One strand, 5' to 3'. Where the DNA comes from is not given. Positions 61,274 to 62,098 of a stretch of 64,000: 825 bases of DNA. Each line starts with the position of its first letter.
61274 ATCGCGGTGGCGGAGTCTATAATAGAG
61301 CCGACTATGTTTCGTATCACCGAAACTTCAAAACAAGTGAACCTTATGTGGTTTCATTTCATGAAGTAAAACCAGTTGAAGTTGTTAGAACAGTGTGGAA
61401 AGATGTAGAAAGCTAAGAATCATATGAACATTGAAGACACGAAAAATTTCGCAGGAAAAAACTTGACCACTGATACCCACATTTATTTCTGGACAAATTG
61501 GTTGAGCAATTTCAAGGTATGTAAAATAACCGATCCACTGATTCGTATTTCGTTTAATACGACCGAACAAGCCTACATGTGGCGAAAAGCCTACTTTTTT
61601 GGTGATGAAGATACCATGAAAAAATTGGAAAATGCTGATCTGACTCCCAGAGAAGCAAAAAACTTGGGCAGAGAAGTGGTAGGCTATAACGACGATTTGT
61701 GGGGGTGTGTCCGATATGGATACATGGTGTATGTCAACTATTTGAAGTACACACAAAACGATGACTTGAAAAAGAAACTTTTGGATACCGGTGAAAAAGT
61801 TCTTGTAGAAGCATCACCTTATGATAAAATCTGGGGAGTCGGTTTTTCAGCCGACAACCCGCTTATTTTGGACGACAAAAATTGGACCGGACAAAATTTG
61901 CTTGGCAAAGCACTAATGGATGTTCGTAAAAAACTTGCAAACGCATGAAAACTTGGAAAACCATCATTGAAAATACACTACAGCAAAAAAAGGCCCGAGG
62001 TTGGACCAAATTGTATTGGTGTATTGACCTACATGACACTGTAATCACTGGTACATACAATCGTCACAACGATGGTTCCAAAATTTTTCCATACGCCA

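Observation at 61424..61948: Phage-encoded NADAR domain: candidate eraser of DNA ADP-ribosylation (anti-DarT-type defence)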

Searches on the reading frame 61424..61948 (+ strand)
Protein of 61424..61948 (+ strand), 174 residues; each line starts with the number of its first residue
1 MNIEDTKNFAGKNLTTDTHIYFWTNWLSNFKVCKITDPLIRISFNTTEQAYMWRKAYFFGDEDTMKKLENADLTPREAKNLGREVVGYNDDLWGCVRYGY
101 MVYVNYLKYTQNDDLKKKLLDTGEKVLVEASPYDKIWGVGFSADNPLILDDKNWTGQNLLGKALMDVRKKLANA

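Call 3: search_protein_families(library=pfam, proteins=[window:61424-61948:+], max_evalue=0.01)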
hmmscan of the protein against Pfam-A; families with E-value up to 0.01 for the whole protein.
window:61424-61948:+ (174 aa): 1 family
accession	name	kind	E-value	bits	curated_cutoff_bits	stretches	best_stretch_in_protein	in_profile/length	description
PF08719.17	NADAR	-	2.5e-45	155.1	35.1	1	21-171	11-162/163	NADAR domain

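Call 4: search_protein_families(library=phrogs, proteins=[window:61424-61948:+], max_evalue=0.001)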
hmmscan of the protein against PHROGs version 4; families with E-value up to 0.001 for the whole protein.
window:61424-61948:+ (174 aa): 1 family
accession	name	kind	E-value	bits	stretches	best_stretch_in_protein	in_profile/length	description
phrog_1017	-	unknown function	2.2e-46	158.9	1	15-172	4-153/170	-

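Call 6: search_dna_similar(query=window:61424-61948:+, collection=phages, mode=protein, max_rows=40, rows=spread)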
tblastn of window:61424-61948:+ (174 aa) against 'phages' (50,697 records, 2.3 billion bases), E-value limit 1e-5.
Records with a match: 799; places in all: 799; records where one place covers at least 80% of the query: 615.
Best place of each record, by identity: <60% 799.
By first word of the organism name: Staphylococcus 233; Escherichia 117; Listeria 54; Bacillus 52; Enterococcus 47; Streptomyces 45; Klebsiella 36; Xanthomonas 20; Prevotella 15; Cronobacter 15; and 35 more.
By host as written in the record: Staphylococcus aureus 84; - 75; Listeria monocytogenes 43; Escherichia coli 30; Streptomyces lividans JI 1326 19; Escherichia coli K-12 MG1655 18; Streptomyces griseus ATCC 10137 17; Staphylococcus sp. 15; and 220 more.
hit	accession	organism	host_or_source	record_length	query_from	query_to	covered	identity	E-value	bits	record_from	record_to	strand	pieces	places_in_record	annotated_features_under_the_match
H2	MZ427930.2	Staphylococcus phage SAP23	methicillin-resistant Staphylococcus ...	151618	8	168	93%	47.3%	7e-32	125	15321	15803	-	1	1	hypothetical protein | Serine/threonine protein phosphatase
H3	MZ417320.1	Staphylococcus phage PG-2021_17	Staphylococcus xylosus M1997-2/10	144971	16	168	88%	48.1%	4e-31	123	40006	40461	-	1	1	record has no annotation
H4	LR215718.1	Staphylococcus phage Stab20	-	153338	16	168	88%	47.4%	2e-30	121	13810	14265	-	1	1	g038c: hypothetical protein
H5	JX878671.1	Staphylococcus phage JD007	Staphylococcus aureus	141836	16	168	88%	46.8%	9e-31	122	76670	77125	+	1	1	hypothetical protein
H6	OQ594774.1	Staphylococcus phage SATA8505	Staphylococcus aureus ATCC 49775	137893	16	168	88%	46.8%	9e-31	122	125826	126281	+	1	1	hypothetical protein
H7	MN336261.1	Staphylococcus phage Sb1_8383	Staphylococcus aureus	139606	16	168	88%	46.8%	9e-31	122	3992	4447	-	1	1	hypothetical protein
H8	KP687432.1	Staphylococcus phage IME-SA2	Staphylococcus aureus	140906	16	168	88%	46.8%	9e-31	122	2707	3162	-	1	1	hypothetical protein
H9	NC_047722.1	Staphylococcus phage Staph1N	Staphylococcus aureus strain NCTC9789 ...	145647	16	168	88%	46.8%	9e-31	122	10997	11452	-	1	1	hypothetical protein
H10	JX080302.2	Staphylococcus phage 676Z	Staphylococcus aureus strain Z11778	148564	16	168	88%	46.8%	9e-31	122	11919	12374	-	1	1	hypothetical protein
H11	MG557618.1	Staphylococcus phage HSA30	Staphylococcus aureus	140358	16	168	88%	46.8%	2e-29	118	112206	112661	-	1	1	hypothetical protein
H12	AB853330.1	Staphylococcus phage S25-3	isolated from the sewage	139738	16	168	88%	46.2%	4e-30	120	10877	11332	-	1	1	hypothetical protein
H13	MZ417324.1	Staphylococcus phage PG-2021_22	Mammaliicoccus sciuri C6854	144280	16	171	90%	42.1%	5e-27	111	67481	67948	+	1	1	record has no annotation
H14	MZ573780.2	Mammaliicoccus phage vB_MscM-PMS3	Mammaliicoccus sciuri KCTC 43031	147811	19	171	88%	42.3%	1e-26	110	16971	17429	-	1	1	NADAR family protein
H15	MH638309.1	Bacillus phage Hobo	Bacillus thuringiensis kurstaki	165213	16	168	88%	40.5%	3e-21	95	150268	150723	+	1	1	240: hypothetical protein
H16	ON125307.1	Enterococcus phage vB_OCPT_Bop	Enterococcus sp.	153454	42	168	73%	46.9%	8e-25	105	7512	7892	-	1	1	hypothetical protein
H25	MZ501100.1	Escherichia phage PaulScherrer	Escherichia coli K-12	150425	16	167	87%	35.5%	5e-19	89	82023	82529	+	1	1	putative YbiA-like N-glycosidase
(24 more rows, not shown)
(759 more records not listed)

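Call 8: find_encoding_contigs(protein=window:61424-61948:+, flank=10000, max_places=6)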
Protein window:61424-61948:+ (174 aa): 10 contigs read that carry it; 6 places shown.
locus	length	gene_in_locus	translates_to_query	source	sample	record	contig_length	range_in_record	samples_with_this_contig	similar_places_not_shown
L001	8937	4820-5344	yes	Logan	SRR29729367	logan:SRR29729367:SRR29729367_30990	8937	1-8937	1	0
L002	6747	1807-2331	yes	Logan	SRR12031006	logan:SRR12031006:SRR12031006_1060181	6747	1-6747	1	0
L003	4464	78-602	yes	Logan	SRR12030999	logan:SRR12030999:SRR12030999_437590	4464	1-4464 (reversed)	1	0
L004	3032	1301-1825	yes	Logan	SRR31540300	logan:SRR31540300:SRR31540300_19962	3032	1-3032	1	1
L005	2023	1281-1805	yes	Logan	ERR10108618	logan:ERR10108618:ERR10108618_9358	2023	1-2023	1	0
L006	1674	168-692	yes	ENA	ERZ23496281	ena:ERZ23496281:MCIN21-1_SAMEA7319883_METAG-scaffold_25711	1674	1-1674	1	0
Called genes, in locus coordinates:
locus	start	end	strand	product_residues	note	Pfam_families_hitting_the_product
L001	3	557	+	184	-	?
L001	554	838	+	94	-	-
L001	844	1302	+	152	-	-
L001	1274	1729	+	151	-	-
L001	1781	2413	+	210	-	-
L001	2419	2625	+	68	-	-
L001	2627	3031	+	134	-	PF00293:NUDIX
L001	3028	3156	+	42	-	-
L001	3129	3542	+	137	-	-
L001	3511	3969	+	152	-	PF24024:DUF7336 (weak)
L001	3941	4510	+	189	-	PF00782:DSPc (weak)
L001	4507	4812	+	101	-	-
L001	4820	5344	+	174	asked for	PF08719:NADAR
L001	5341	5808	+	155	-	-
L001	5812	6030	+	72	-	-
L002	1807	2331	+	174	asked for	PF08719:NADAR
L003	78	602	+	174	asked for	PF08719:NADAR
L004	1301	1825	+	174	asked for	PF08719:NADAR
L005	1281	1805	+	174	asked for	PF08719:NADAR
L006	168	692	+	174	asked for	PF08719:NADAR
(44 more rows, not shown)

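Call 17: search_solved_structures(query=window:61424-61948:+, max_evalue=0.01, show_alignments=4)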
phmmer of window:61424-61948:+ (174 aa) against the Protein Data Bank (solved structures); distinct sequences matched with E-value up to 0.01: 1.
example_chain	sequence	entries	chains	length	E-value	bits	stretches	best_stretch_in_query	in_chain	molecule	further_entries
8bau_A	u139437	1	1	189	3.9e-20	75.8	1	25-143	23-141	NADAR domain-containing protein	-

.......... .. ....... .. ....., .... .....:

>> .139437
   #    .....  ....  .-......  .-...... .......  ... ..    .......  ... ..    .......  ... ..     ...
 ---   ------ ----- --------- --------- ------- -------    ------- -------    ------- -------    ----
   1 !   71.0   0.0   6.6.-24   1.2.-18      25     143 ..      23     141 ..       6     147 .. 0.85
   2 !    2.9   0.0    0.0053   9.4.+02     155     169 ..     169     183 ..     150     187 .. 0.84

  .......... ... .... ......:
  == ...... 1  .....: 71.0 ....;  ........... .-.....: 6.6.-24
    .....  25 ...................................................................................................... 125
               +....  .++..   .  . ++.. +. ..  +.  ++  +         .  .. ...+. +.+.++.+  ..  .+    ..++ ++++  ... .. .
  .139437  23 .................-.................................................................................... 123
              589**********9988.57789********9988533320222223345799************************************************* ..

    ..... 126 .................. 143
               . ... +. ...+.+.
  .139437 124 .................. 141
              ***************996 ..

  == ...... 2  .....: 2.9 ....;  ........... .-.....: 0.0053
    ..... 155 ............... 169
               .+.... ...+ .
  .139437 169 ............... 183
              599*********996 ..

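Call 21: search_protein_families(library=padloc, proteins=[window:61424-61948:+], max_evalue=0.01)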
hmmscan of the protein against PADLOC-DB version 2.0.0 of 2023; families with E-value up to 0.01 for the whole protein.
window:61424-61948:+ (174 aa): 1 family
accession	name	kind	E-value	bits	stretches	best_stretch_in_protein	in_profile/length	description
PDLC04643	PDC-M42C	-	3.4e-34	116.4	1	26-171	15-157/158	-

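Call 22: search_protein_families(library=ncbifam, proteins=[window:61424-61948:+], max_evalue=0.001)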
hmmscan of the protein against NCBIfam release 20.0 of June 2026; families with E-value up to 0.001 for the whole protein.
window:61424-61948:+ (174 aa): 2 families
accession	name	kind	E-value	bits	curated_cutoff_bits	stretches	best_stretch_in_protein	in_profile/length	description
TIGR02464.1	ribofla_fusion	equivalog_domain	1.8e-37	128.9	73.7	1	21-171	2-152/153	riboflavin biosynthesis intermediates N-glycosidase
NF053876.1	DS32_2_antiphage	equivalog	3.5e-12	45.8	240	1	71-173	61-157/181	NADAR family anti-phage protein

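Call 23: find_homologous_proteins(query=window:61424-61948:+, max_evalue=0.001)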
Query window:61424-61948:+ (174 aa): 1382 proteins with E <= 0.001 among 1407 candidates; the best 120 are listed.
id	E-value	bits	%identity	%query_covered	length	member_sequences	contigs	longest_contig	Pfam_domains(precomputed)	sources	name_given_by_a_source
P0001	2.3e-115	401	100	100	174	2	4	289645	PF08719.18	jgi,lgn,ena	-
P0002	6.6e-103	360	89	100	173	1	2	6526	PF08719.18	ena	-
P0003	2.9e-101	355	88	99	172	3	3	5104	PF08719.18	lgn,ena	-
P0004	1.4e-90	320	82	98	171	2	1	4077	PF08719.18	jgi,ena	jgi:ribA/ribD-fused uncharacterized protein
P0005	9.8e-90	317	81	98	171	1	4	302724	PF08719.18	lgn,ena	-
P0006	2.2e-87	310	78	98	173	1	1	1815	PF08719.18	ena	-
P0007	6.0e-86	305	78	97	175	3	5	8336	PF08719.18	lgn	-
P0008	1.2e-82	294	75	98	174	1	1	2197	PF08719.18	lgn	-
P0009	5.6e-80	286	73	98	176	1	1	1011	PF08719.18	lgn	-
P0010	6.7e-79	282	74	99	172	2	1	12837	PF08719.18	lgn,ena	-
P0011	7.2e-78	279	73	96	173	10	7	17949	PF08719.18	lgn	-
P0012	1.4e-77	278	75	94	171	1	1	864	PF08719.18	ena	-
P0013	4.6e-74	266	71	95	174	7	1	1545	PF08719.18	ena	-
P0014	9.3e-73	262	69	95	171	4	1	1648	PF08719.18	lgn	-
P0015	1.2e-72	262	68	98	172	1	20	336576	PF08719.18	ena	-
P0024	1.4e-53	200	58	89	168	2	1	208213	PF08719.18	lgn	-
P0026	5.7e-53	198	57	91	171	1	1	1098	PF08719.18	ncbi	-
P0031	1.4e-51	193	57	90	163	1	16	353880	PF08719.18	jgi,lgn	-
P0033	2.1e-51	192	59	90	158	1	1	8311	PF08719.18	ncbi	-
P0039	1.8e-50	189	59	83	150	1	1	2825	PF08719.18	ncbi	-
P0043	8.2e-50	187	57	91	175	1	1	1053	PF08719.18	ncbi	-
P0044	9.1e-50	187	55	90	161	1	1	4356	PF08719.18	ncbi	-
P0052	2.5e-48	182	58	90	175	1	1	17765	PF08719.18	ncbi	-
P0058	4.6e-48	182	54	88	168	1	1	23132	PF08719.18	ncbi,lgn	-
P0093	1.0e-44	171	55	89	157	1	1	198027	PF08719.18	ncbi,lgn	-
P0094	1.2e-44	170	52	90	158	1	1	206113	PF08719.18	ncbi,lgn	-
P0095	1.2e-44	170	53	90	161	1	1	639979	PF08719.18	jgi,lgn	jgi:hypothetical protein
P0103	9.8e-44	167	53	92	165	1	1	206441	PF08719.18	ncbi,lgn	-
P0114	7.6e-43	165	50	91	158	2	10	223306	PF08719.18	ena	-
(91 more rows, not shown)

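Call 24: get_annotated_region(hit=H25, flank=4000)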
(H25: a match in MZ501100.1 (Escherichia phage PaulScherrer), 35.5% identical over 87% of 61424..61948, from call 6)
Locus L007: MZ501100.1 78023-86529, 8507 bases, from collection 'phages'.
description: Escherichia phage PaulScherrer, complete genome.
organism: Escherichia phage PaulScherrer (NCBI taxid 2852032)
taxonomy: Viruses; Duplodnaviria; Heunggongvirae; Uroviricota; Caudoviricetes; Stephanstirmvirinae; Justusliebigvirus
host: Escherichia coli K-12; source: rotting plant waste; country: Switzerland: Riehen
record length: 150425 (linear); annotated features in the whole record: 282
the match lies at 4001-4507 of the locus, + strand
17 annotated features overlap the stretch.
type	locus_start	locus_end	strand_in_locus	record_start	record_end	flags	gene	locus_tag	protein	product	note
CDS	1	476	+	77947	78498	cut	-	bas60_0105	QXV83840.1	hypothetical protein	-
CDS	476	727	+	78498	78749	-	-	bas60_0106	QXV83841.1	hypothetical protein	-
CDS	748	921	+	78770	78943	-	-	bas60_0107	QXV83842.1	hypothetical protein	-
CDS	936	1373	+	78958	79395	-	-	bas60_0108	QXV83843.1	hypothetical protein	-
CDS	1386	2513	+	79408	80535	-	-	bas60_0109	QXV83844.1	FtsH-like protease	-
CDS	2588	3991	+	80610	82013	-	-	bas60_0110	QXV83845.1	hypothetical protein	-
CDS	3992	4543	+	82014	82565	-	-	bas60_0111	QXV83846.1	putative YbiA-like N-glycosidase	-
CDS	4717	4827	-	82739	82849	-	-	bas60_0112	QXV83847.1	hypothetical protein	-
CDS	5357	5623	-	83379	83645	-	-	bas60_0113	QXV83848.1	hypothetical protein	-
CDS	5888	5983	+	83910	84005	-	-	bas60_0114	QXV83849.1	hypothetical protein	-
CDS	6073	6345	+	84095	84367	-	-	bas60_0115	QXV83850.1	hypothetical protein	-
CDS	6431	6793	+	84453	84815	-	-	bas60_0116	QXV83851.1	hypothetical protein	-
CDS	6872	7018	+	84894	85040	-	-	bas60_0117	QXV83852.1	hypothetical protein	-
CDS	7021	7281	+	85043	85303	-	-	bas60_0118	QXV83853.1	hypothetical protein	-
CDS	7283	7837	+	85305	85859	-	-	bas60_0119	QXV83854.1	hypothetical protein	-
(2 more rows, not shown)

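Call 28: search_solved_structures(query=A1, max_evalue=1, show_alignments=5)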
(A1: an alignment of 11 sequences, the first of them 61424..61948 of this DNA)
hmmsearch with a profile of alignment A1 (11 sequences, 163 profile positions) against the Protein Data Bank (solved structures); distinct sequences matched with E-value up to 1: 4.
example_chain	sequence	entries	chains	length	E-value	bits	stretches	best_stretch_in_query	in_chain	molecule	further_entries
2b3w_A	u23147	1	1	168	9e-45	155.5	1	2-162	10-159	Hypothetical protein ybiA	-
8bau_A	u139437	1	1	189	2.9e-34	121.3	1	5-130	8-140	NADAR domain-containing protein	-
8snb_6Q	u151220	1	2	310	0.56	13.1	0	126-160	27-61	RIB35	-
8hyj_C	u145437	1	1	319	0.88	12.4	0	62-138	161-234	DNA-directed RNA polymerases IV and V subunit 3B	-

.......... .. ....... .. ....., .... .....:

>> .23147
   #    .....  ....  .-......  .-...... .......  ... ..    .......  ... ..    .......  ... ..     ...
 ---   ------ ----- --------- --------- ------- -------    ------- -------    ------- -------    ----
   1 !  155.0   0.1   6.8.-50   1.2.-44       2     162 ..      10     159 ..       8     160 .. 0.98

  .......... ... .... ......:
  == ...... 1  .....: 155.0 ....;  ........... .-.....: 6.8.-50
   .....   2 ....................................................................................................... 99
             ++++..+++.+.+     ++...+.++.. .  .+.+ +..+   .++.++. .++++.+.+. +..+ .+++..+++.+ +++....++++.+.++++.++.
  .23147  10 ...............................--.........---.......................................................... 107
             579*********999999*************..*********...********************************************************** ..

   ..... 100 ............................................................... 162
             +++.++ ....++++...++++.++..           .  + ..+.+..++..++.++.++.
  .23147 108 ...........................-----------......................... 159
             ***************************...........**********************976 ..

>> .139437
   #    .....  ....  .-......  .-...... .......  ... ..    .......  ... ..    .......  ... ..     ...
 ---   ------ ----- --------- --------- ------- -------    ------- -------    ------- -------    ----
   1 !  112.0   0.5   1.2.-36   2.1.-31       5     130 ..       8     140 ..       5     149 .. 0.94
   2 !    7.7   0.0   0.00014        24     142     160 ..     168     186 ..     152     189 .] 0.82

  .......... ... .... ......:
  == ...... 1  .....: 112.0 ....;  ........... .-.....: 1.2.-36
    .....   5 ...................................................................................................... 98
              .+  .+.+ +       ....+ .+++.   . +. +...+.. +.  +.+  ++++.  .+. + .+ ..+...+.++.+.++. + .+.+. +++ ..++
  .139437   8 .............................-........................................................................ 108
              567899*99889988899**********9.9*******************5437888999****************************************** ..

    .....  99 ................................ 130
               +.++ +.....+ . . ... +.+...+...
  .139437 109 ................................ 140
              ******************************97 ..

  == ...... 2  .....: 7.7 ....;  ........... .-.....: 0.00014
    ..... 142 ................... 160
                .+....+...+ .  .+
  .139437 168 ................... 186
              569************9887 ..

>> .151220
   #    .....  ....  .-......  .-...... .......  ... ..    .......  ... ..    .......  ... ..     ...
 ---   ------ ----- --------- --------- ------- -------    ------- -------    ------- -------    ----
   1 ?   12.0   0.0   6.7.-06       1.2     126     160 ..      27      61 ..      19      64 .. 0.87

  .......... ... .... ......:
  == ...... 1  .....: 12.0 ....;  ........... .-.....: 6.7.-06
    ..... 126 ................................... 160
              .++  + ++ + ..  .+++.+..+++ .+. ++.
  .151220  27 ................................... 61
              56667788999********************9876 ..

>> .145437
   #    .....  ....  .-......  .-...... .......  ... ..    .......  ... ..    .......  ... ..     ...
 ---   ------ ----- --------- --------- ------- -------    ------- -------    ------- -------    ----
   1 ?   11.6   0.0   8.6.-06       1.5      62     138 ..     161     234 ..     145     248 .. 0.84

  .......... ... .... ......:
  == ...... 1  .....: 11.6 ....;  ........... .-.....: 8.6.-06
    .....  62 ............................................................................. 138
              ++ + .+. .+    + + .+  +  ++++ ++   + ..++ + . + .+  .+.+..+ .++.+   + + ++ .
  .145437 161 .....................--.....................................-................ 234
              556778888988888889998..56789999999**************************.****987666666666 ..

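Call 37: find_encoding_contigs(protein=P0015, flank=8000, max_places=2)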
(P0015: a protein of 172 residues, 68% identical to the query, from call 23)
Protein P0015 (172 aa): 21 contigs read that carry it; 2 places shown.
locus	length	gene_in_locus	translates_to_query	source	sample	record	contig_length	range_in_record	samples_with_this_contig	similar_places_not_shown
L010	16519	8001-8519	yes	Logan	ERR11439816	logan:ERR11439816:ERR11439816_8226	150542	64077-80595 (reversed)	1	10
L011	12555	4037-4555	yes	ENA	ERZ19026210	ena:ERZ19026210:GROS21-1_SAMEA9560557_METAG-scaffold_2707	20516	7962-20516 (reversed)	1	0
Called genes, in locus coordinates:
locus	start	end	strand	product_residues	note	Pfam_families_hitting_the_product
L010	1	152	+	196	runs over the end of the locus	-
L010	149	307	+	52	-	-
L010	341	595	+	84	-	-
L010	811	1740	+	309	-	PF00293:NUDIX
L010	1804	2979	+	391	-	PF01467:CTP_transf_like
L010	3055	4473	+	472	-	PF18127:NAMPT_N, PF04095:NAPRTase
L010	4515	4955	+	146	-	-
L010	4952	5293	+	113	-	-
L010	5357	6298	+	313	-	PF04055:Radical_SAM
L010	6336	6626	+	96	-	-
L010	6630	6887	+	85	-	-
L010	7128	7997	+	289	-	PF28363:DUF8385 (weak)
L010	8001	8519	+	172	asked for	PF08719:NADAR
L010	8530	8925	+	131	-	-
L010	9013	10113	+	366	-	PF28363:DUF8385 (weak)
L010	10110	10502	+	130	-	PF01981:PTH2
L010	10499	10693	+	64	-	-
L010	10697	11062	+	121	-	-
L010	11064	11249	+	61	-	-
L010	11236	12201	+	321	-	PF13793:Pribosyltran_N, PF00156:Pribosyltran, PF14572:Pribosyl_synth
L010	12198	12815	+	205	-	PF26820:Phage_T4_Y00F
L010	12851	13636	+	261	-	-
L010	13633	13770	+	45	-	-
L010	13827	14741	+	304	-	PF16868:NMT1_3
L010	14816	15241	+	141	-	PF00293:NUDIX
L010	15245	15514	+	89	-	-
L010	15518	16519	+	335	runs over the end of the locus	-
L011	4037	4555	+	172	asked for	PF08719:NADAR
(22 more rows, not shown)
